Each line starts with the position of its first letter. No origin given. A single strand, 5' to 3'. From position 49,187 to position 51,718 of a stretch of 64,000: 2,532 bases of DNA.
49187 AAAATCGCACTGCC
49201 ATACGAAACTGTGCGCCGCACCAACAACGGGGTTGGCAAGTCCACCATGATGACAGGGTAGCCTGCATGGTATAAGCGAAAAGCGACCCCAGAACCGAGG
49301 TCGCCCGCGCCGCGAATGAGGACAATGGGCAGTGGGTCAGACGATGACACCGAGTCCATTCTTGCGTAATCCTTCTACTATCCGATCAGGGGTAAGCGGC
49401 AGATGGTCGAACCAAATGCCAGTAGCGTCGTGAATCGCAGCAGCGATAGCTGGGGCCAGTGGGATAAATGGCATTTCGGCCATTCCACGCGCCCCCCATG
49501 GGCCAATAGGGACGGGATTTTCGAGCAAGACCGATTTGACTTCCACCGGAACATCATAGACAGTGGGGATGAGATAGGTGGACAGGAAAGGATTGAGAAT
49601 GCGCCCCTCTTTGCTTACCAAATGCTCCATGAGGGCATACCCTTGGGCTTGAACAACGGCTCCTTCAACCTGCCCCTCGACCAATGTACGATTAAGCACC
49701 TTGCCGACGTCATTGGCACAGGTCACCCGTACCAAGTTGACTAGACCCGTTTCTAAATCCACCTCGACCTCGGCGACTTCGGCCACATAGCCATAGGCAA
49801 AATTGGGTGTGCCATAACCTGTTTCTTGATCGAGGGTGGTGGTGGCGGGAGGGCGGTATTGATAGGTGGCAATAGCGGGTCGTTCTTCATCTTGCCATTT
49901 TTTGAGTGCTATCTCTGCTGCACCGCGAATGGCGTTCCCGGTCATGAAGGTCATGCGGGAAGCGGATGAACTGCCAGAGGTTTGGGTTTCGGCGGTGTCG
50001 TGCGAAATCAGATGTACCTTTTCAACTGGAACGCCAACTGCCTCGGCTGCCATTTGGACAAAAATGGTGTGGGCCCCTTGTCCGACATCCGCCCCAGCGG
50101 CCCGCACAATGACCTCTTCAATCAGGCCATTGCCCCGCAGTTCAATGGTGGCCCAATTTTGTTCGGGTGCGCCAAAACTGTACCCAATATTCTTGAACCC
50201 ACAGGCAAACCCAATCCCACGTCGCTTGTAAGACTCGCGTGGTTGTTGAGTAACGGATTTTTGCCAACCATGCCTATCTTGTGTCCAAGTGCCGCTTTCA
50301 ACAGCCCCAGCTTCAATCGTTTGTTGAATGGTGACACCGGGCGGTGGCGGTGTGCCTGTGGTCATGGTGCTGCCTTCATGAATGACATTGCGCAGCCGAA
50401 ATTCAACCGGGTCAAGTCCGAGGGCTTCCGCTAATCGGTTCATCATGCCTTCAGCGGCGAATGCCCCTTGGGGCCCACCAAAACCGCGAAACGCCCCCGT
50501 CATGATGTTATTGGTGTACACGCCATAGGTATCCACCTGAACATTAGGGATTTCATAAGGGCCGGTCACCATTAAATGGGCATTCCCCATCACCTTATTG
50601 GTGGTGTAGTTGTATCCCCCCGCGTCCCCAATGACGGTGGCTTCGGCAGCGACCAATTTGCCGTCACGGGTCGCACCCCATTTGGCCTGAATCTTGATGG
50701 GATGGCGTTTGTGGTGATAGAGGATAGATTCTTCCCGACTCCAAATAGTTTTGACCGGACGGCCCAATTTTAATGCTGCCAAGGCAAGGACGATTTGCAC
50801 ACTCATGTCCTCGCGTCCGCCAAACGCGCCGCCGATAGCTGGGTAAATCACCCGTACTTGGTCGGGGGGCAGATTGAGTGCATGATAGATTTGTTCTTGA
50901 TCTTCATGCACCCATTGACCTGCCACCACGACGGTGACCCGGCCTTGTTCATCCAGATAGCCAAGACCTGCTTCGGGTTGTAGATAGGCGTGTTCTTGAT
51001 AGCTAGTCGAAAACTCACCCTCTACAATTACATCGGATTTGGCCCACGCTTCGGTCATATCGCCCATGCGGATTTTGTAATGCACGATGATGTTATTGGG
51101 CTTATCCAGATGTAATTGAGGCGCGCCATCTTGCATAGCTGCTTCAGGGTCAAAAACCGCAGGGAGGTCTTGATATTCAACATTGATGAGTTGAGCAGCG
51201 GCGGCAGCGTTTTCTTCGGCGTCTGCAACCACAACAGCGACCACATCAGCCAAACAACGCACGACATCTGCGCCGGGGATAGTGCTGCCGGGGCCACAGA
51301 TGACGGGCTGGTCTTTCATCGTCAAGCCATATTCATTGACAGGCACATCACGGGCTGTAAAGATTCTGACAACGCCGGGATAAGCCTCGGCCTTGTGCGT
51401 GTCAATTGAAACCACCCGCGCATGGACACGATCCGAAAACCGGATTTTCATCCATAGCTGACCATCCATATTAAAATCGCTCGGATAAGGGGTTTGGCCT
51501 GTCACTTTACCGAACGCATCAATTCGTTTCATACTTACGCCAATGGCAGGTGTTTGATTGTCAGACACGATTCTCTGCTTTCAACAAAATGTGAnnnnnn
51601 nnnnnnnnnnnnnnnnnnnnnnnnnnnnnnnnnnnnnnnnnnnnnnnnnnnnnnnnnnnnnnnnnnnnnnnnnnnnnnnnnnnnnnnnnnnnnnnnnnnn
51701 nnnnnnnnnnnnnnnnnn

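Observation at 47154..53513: Molybdenum hydroxylase operon carrying both markers of the labile-selenium cofactor class, with two gene fusions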

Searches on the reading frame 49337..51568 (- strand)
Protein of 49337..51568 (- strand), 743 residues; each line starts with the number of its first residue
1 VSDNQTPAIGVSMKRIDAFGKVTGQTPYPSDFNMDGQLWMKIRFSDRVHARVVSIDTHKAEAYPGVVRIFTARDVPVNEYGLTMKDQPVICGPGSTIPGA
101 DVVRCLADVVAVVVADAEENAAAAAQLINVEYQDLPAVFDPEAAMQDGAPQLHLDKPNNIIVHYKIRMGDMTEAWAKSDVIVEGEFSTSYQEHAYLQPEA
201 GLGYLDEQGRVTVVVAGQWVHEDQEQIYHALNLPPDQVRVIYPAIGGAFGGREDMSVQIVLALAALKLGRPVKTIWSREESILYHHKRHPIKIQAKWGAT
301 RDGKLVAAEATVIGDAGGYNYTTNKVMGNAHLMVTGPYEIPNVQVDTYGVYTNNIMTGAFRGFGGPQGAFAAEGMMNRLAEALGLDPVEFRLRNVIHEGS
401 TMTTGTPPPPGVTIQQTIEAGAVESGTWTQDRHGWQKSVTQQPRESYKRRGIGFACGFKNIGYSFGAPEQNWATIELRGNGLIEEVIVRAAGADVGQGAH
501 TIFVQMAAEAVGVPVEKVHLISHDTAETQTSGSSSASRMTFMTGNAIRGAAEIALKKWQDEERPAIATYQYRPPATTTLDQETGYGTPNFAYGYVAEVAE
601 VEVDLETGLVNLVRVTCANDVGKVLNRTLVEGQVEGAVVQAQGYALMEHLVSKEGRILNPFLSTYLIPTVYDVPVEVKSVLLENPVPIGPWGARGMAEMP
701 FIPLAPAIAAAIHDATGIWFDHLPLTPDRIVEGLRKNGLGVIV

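Call 3: search_protein_families(library=ncbifam, proteins=[window:49337-51568:-], max_evalue=0.01)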
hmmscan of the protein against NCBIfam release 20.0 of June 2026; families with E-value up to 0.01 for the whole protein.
window:49337-51568:- (743 aa): 13 families
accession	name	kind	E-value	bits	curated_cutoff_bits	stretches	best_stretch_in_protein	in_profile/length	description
TIGR03196.1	pucD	equivalog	9.8e-163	543.4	783.65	2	9-556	3-540/763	xanthine dehydrogenase subunit D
NF043082.1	XdhA_XDHase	equivalog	1.4e-145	486.4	780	2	9-554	1-541/758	xanthine dehydrogenase subunit XdhA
NF007426.0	PRK09970.1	equivalog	1.8e-141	472.7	916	2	7-554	4-544/761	xanthine dehydrogenase molybdenum-binding subunit XdhA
TIGR03311.1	Se_dep_XDH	equivalog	3.3e-131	439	830.45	1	5-725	158-841/848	selenium-dependent xanthine dehydrogenase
NF045668.1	pterin_aldehy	equivalog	2.4e-129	433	1100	1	8-734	174-904/905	molybdopterin-dependent aldehyde oxidoreductase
TIGR03194.1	4hydrxCoA_A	equivalog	9.8e-129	430.9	994.55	2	15-552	3-523/746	4-hydroxybenzoyl-CoA reductase subunit alpha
NF041018.1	glyceraldDH_alpha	equivalog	4.2e-96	323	790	2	9-557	3-542/741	glyceraldehyde dehydrogenase subunit alpha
TIGR02965.1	xanthine_xdhB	equivalog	1.1e-92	311.5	849.5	2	12-552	4-526/758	xanthine dehydrogenase molybdopterin binding subunit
TIGR03313.1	Se_sel_red_Mo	hypoth_equivalog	1.1e-87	294.8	1101.9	3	159-553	352-740/951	molybdopterin-dependent oxidoreductase Mo/Fe-S-binding subunit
NF040766.1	CODH_aero_grp5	exception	7e-79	265.9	950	2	8-555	4-550/785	aerobic carbon-monoxide dehydrogenase large subunit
NF041671.1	peri_hyde_PaoC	equivalog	1.9e-77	261.3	1180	2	6-535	15-511/735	aldehyde oxidoreductase molybdenum-binding subunit PaoC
TIGR02416.1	CO_dehy_Mo_lg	equivalog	8.9e-66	222.5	991.15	2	22-551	6-553/770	aerobic carbon-monoxide dehydrogenase large subunit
TIGR02969.1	mam_aldehyde_ox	subfamily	1.9e-60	204.5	1912.3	1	8-683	575-1246/1330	aldehyde oxidase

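Call 4: search_protein_families(library=pfam, proteins=[window:49337-51568:-], max_evalue=0.01)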
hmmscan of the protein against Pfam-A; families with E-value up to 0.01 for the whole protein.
window:49337-51568:- (743 aa): 3 families
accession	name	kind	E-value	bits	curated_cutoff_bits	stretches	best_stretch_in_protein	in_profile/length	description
PF02738.23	MoCoBD_1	-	9.8e-82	274.2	27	1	153-395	2-244/244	Molybdopterin cofactor-binding domain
PF20256.3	MoCoBD_2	-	1.6e-60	205.5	27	2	561-674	173-283/283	Molybdopterin cofactor-binding domain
PF01315.27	Ald_Xan_dh_C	-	3.1e-22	79.4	31.3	1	23-136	1-110/110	Aldehyde oxidase and xanthine dehydrogenase, a/b hammerhead domain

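Call 23: search_solved_structures(query=window:49337-51568:-, max_evalue=1e-10, show_alignments=0)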
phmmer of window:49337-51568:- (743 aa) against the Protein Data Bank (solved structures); distinct sequences matched with E-value up to 1e-10: 42.
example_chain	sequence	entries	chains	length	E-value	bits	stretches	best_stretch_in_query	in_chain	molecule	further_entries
1rm6_A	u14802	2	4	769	5.2e-88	299.4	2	8-552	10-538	4-hydroxybenzoyl-CoA reductase alpha subunit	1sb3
1sij_A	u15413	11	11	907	1.9e-86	294.2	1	13-735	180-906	Aldehyde oxidoreductase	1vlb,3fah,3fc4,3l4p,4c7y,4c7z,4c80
3hrd_A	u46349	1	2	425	9.5e-83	282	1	9-420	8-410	Nicotinate dehydrogenase large molybdopterin subunit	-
1dgj_A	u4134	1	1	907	2.1e-80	274.3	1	10-734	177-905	ALDEHYDE OXIDOREDUCTASE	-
1wyg_A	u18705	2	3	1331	3.6e-74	253.7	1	9-715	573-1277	Xanthine dehydrogenase/oxidase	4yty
3sr6_C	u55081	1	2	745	3.6e-74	253.6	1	10-715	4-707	Xanthine dehydrogenase/oxidase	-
1fiq_C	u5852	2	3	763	3.7e-74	253.6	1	10-715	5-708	XANTHINE OXIDASE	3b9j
3etr_C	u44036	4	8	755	3.8e-74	253.5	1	10-715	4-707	Xanthine dehydrogenase/oxidase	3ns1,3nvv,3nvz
3nrz_C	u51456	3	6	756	3.9e-74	253.5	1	10-715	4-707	Xanthine dehydrogenase/oxidase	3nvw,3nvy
3eub_C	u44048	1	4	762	4e-74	253.5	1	10-715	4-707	Xanthine dehydrogenase/oxidase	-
4yrw_A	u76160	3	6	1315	4.3e-74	253.4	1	9-715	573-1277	Xanthine dehydrogenase/oxidase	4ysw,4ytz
2e3t_A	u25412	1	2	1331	4.5e-74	253.3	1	9-715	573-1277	Xanthine dehydrogenase/oxidase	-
3an1_A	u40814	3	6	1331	4.5e-74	253.3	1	9-715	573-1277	Xanthine dehydrogenase/oxidase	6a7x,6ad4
6adj_A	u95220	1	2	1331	4.5e-74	253.3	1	9-715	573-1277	Xanthine dehydrogenase/oxidase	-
6ac4_A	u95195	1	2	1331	4.5e-74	253.3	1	9-715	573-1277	Xanthine dehydrogenase/oxidase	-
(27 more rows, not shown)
